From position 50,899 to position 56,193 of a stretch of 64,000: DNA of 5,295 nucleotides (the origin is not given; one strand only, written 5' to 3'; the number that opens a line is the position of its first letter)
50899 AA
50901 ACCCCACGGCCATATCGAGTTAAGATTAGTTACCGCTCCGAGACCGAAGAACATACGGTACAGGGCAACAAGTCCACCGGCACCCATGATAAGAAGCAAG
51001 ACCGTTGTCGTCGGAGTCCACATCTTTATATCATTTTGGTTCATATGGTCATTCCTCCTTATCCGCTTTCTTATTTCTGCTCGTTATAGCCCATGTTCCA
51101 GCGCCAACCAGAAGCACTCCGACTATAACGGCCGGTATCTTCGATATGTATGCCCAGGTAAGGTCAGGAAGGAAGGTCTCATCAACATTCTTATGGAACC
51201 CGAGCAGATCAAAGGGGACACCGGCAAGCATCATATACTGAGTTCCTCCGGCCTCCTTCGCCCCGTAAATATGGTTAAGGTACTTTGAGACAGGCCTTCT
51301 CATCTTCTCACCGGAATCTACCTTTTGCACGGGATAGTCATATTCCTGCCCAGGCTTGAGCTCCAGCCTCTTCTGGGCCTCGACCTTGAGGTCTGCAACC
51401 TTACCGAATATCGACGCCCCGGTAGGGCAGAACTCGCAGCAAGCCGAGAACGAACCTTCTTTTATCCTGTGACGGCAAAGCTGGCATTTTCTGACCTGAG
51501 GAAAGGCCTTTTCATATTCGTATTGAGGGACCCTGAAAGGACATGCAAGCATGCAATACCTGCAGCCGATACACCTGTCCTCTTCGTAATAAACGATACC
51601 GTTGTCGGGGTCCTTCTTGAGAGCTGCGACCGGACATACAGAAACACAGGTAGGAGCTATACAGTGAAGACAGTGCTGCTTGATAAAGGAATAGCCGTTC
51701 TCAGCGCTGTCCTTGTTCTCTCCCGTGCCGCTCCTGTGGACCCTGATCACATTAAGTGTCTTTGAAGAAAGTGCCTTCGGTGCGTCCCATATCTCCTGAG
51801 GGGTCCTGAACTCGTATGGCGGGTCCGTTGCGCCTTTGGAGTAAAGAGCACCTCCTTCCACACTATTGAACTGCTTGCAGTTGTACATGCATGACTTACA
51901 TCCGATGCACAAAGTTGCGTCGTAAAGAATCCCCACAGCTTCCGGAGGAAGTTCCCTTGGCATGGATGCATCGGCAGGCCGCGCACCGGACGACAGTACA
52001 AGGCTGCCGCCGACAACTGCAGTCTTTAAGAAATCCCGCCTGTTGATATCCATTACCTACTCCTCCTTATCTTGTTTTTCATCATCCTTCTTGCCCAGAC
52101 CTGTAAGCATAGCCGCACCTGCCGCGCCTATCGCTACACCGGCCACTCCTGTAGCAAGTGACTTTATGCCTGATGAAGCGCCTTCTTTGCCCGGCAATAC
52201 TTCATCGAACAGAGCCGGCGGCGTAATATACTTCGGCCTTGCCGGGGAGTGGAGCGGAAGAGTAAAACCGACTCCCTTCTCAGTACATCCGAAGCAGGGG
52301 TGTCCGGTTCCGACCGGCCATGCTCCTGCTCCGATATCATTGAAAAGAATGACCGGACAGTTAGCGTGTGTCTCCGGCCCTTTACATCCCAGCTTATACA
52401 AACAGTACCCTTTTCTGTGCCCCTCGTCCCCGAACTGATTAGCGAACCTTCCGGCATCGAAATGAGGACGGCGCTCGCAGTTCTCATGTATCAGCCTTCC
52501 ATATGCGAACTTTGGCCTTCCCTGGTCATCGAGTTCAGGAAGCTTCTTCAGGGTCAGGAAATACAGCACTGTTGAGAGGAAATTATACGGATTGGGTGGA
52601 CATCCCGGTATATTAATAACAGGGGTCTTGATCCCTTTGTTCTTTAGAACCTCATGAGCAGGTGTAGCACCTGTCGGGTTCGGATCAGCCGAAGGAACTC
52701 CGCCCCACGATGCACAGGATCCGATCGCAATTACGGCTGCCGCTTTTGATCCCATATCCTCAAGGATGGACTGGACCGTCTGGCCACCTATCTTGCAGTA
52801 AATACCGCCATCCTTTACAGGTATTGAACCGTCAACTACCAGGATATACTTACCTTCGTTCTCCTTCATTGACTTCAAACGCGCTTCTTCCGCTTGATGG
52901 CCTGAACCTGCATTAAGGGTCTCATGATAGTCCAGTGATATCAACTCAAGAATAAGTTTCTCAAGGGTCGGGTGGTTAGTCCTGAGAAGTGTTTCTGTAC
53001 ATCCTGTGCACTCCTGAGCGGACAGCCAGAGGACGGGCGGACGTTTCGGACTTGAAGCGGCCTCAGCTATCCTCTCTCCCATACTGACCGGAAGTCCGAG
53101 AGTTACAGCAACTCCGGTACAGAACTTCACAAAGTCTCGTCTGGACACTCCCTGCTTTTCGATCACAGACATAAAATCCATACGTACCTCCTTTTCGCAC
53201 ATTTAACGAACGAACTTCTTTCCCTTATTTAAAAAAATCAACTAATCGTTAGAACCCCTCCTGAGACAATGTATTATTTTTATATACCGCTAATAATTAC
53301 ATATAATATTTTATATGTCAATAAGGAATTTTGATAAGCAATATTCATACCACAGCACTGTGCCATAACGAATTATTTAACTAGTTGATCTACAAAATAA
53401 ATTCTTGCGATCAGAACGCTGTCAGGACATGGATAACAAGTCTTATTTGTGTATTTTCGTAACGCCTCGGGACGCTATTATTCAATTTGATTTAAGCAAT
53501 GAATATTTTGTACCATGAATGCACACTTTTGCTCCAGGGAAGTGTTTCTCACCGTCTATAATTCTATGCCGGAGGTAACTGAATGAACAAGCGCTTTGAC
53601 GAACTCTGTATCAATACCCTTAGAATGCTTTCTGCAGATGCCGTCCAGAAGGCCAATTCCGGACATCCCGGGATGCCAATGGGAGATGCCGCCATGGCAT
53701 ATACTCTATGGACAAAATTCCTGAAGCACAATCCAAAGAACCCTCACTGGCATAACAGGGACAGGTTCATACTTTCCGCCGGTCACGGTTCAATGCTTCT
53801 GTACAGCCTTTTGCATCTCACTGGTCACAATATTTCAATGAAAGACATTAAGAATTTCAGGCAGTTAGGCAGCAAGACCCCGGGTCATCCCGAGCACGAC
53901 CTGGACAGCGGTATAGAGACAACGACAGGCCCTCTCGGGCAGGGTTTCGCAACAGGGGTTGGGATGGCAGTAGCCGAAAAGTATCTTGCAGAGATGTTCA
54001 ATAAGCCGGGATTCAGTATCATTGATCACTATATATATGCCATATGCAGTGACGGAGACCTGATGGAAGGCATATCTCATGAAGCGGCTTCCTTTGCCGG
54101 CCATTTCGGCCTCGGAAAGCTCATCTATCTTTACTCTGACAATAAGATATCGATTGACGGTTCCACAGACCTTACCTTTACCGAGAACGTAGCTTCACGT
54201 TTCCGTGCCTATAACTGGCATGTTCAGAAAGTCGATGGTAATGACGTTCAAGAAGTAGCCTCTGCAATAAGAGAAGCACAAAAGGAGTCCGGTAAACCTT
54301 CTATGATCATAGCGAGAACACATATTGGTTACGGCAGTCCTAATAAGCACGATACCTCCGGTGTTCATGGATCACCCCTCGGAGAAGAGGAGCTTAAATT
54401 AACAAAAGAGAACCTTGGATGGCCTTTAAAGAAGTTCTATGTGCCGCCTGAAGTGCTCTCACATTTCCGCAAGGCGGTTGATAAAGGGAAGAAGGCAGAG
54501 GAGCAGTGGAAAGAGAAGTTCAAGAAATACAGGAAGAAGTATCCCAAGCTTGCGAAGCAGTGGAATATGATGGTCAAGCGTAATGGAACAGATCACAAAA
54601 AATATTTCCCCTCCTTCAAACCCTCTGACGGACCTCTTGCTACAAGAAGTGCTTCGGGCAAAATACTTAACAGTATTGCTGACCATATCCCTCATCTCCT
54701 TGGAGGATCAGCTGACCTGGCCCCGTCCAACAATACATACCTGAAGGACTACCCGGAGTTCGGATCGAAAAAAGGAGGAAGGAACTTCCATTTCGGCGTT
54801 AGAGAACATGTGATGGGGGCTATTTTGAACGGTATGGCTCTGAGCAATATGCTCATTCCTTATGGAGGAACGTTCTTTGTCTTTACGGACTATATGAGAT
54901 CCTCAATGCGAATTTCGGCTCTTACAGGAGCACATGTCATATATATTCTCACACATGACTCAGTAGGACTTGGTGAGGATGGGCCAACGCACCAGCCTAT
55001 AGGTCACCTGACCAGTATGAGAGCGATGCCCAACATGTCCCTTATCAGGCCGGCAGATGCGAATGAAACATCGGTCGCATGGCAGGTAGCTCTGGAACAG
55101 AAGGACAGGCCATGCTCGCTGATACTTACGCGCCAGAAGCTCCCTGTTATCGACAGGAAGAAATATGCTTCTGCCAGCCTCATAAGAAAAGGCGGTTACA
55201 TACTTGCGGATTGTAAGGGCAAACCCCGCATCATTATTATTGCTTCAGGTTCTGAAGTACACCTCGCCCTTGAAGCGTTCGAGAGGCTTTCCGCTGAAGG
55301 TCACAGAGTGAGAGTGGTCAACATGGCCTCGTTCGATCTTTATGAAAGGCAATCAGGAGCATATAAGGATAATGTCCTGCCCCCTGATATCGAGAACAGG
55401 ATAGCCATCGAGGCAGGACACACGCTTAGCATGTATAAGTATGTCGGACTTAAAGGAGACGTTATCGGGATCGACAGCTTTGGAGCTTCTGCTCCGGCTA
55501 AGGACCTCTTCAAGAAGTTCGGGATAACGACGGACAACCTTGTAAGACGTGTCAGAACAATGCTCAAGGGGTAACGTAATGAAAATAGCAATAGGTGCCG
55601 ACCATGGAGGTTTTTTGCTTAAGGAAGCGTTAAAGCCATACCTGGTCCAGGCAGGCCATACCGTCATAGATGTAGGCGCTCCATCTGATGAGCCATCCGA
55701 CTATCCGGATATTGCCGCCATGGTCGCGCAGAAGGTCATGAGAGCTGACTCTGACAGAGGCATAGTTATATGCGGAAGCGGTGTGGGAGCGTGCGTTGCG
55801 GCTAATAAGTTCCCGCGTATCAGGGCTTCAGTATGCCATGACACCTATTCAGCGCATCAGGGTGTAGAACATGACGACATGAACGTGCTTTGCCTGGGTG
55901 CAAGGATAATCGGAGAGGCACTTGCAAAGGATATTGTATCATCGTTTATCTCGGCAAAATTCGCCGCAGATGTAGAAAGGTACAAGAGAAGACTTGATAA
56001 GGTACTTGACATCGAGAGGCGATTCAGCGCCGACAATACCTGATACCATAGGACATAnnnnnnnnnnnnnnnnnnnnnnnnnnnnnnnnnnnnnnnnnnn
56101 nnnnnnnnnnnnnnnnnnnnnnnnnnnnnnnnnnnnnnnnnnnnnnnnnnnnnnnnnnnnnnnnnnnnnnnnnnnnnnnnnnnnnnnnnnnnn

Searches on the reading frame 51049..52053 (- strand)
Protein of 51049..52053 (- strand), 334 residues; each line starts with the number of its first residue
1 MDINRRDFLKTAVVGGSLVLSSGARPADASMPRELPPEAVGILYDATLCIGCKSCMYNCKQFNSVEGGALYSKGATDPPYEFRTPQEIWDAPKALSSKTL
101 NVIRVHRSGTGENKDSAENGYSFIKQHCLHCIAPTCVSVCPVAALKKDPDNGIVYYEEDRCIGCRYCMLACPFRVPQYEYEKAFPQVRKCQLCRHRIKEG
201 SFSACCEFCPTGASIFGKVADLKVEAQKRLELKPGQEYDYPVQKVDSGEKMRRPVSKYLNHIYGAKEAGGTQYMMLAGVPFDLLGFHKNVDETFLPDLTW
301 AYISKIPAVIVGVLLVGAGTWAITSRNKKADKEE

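Call 8: search_protein_families(library=pfam, proteins=[window:51049-52053:-])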
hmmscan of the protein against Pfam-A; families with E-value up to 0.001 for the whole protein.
window:51049-52053:- (334 aa): 8 families
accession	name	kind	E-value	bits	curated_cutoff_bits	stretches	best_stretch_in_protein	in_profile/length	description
PF13247.11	Fer4_11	-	9.9e-22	77.5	26.2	1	122-218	4-99/100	4Fe-4S dicluster domain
PF12838.12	Fer4_7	-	8e-12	45.9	27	2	127-174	1-51/52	4Fe-4S dicluster domain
PF13237.11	Fer4_10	-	1.2e-09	38.4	25.5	2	125-172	6-53/53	4Fe-4S dicluster domain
PF12797.12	Fer4_2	-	1.2e-08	34.7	24.5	1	153-173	2-22/22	4Fe-4S binding domain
PF12837.12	Fer4_6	-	3.1e-08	33.6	25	1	153-175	1-23/24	4Fe-4S binding domain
PF13187.11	Fer4_9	-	1.6e-07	31.7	27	0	160-213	1-51/52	4Fe-4S dicluster domain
PF00037.32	Fer4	-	2.6e-07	30.6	21.1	1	154-175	1-22/24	4Fe-4S binding domain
PF14697.11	Fer4_21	-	9.1e-06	26.2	35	1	126-173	6-53/59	4Fe-4S dicluster domain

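Call 46: search_protein_families(library=ncbifam, proteins=[window:51049-52053:-], max_evalue=1e-10)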
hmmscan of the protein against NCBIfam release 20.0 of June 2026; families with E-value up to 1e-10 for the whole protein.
window:51049-52053:- (334 aa): 17 families
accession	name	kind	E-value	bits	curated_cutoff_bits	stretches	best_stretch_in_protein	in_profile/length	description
NF008134.0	PRK10882.1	equivalog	2.4e-109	365.4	263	1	3-333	2-321/329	hydrogenase 2 operon protein HybA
NF045715.1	sulf_resp_HmcB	equivalog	1.1e-63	215.2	420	2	4-237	1-216/307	sulfate respiration complex iron-sulfur protein HmcB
TIGR01582.1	FDH-beta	equivalog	6.2e-34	117.4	334.7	1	38-231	20-194/283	formate dehydrogenase subunit beta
TIGR03149.1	cyt_nit_nrfC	equivalog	1.4e-33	116.1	377.6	1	106-234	74-199/225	cytochrome c nitrite reductase Fe-S protein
TIGR02951.1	DMSO_dmsB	equivalog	2.1e-31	109.1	214.1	1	116-224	51-158/161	DMSO/selenate family reductase complex B subunit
NF045797.1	DsrO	equivalog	3.6e-27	95.3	200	1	123-232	98-215/235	sulfate reduction electron transfer complex DsrMKJOP subunit DsrO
NF011569.0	PRK14993.1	equivalog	7.4e-26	91.1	416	1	121-230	93-199/244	tetrathionate reductase subunit TtrB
NF041715.1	arsenate_red_ArrB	equivalog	6.9e-24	84.7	450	1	118-182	47-110/233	arsenate respiratory reductase iron-sulfur subunit ArrB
TIGR03478.1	DMSO_red_II_bet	subfamily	4.8e-20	71.7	480.7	1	118-223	121-224/321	DMSO reductase family type II enzyme, iron-sulfur subunit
NF038355.1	FDH3_beta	equivalog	6.1e-20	72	240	1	120-194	46-122/180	formate dehydrogenase FDH3 subunit beta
NF041782.1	mnquin_red_QrcC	equivalog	6.3e-20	71.8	400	1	98-185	37-126/239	menaquinone reductase iron-sulfur cluster-binding subunit QrcC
NF042979.1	EthbenzDh_ebdB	equivalog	8.5e-20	70.9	740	1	121-228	145-251/354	ethylbenzene dehydrogenase subunit beta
TIGR01660.1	narH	equivalog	7.9e-17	60.8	524.05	1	123-210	178-263/492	nitrate reductase subunit beta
NF007382.0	PRK09898.1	equivalog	8.7e-16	58.1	213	1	111-213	102-197/208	ferredoxin-like protein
NF009408.0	PRK12769.1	equivalog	1.6e-14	53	1003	1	127-232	55-160/659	formate-dependent uric acid utilization protein AegA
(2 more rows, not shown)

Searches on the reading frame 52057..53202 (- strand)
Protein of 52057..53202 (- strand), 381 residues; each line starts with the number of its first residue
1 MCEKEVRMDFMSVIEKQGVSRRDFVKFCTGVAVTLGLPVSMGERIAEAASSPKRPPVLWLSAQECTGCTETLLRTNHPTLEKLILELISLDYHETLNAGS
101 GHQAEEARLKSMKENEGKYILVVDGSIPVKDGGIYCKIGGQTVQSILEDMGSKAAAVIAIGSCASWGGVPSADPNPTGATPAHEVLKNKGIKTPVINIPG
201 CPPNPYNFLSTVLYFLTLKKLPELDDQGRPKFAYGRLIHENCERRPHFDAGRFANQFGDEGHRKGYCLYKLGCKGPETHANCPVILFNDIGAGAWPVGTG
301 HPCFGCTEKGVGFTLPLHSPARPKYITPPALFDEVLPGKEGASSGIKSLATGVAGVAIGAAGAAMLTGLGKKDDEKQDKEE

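Call 8: search_protein_families(library=pfam, proteins=[window:52057-53202:-])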
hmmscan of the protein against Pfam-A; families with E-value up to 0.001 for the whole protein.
window:52057-53202:- (381 aa): 2 families
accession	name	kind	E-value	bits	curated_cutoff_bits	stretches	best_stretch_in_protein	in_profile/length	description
PF01058.29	Oxidored_q6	-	3.2e-29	101.7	27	1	65-214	1-127/128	NADH ubiquinone oxidoreductase, 20 Kd subunit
PF14720.11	NiFe_hyd_SSU_C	-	2.3e-28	98.8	27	1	234-311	1-72/80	NiFe/NiFeSe hydrogenase small subunit C-terminal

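Call 46: search_protein_families(library=ncbifam, proteins=[window:52057-53202:-], max_evalue=1e-10)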
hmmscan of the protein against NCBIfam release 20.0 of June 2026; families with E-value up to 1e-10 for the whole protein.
window:52057-53202:- (381 aa): 3 families
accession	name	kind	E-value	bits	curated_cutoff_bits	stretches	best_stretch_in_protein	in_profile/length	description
NF007779.0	PRK10468.1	equivalog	3e-145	483.9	659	1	12-376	6-367/372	hydrogenase 2 small subunit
TIGR00391.1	hydA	subfamily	5.6e-130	433.7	179.5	1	10-371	6-355/365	hydrogenase small subunit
NF045520.1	H2_NiFeSe_small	exception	8.3e-75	252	470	1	19-310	2-303/314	NiFeSe hydrogenase small subunit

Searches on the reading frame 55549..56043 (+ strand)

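Call 55: search_protein_families(library=pfam, max_evalue=0.000001, proteins=[window:55549-56043:+])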
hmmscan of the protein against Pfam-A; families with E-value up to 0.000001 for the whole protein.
window:55549-56043:+ (164 aa): 1 family
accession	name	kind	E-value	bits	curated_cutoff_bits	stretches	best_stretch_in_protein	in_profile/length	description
PF02502.23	LacAB_rpiB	-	3.5e-51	173.2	24.7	1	13-152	1-138/138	Ribose/Galactose Isomerase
